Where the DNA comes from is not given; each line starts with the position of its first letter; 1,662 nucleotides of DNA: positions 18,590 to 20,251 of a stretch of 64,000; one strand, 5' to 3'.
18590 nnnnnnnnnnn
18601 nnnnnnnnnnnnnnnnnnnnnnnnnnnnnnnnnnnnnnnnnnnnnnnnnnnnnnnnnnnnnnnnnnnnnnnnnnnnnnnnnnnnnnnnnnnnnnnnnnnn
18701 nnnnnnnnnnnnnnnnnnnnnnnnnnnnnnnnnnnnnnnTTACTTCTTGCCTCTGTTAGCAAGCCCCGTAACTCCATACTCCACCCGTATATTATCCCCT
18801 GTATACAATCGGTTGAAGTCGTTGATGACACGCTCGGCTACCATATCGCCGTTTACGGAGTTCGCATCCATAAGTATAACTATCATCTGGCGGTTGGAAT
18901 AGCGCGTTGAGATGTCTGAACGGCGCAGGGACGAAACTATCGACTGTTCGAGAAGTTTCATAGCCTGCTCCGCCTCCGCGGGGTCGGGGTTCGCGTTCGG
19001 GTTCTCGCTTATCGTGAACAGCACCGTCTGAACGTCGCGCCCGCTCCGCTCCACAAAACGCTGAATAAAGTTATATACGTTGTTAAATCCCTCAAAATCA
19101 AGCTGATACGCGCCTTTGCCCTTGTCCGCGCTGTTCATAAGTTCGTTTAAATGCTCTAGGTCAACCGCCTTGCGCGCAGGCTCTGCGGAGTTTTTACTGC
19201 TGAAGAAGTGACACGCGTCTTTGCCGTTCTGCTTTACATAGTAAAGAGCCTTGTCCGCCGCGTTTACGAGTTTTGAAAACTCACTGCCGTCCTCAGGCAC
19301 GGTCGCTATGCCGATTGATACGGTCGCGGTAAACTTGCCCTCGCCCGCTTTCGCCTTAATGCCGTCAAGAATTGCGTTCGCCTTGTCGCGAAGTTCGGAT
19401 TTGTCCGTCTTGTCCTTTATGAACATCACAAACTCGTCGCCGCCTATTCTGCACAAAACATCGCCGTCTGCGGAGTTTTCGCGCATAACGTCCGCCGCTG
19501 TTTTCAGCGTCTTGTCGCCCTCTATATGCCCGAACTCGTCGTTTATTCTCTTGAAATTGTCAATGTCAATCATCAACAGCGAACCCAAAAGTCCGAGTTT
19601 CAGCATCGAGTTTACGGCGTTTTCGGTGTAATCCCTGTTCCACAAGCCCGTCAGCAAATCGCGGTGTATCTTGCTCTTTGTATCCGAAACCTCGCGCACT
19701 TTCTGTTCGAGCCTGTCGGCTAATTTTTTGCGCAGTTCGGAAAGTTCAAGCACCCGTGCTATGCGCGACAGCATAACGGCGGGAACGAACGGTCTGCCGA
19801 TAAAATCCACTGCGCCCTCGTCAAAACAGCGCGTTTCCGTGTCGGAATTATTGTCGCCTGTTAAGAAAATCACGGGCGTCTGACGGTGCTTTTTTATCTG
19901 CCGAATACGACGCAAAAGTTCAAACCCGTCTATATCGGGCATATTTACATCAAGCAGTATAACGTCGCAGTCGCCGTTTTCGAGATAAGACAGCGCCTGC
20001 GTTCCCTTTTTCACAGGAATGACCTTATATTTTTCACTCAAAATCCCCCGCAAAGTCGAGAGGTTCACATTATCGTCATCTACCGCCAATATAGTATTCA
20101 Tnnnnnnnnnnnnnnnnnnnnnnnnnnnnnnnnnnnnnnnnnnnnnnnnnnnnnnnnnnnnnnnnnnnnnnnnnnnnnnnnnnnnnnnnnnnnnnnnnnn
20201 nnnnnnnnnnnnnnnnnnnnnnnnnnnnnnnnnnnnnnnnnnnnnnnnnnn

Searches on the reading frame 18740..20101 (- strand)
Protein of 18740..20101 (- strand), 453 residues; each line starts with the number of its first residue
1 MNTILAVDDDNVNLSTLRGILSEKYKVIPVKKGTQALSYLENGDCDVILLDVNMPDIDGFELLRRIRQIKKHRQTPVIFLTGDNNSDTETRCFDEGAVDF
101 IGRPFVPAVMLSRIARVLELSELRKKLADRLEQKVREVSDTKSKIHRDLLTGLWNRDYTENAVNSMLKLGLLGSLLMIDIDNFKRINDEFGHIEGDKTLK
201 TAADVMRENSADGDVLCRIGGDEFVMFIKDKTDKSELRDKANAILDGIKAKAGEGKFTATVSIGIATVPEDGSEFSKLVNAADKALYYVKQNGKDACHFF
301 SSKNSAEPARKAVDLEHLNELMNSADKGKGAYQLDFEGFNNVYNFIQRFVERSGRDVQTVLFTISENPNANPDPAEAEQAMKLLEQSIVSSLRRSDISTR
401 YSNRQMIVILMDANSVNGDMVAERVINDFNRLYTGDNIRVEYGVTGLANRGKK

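Call 33: find_encoding_contigs(protein=window:18740-20101:-, flank=10000, max_places=1)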
Protein window:18740-20101:- (453 aa): 4 contigs read that carry it; 1 place shown.
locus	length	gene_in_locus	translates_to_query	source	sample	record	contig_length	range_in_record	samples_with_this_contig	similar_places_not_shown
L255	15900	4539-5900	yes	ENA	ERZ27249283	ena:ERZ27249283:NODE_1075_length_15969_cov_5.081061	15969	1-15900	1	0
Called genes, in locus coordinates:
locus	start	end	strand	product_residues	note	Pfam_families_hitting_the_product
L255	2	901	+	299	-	?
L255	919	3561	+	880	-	PF00512:HisKA, PF02518:HATPase_c, PF00072:Response_reg, PF02645:DegV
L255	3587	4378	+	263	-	PF00497:SBP_bac_3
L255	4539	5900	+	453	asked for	PF00072:Response_reg, PF00990:GGDEF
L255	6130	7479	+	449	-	PF01554:MatE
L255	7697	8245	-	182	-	PF13958:ToxN_toxin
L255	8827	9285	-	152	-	PF00583:Acetyltransf_1, PF13673:Acetyltransf_10, PF13508:Acetyltransf_7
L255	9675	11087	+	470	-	PF01554:MatE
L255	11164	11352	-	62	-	-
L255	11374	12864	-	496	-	PF00817:IMS, PF11799:IMS_C (weak)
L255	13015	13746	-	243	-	PF01061:ABC2_membrane, PF12698:ABC2_membrane_3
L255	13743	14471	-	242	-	PF00005:ABC_tran, PF13304:AAA_21 (weak)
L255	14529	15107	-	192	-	PF00440:TetR_N (weak), PF13305:TetR_C_33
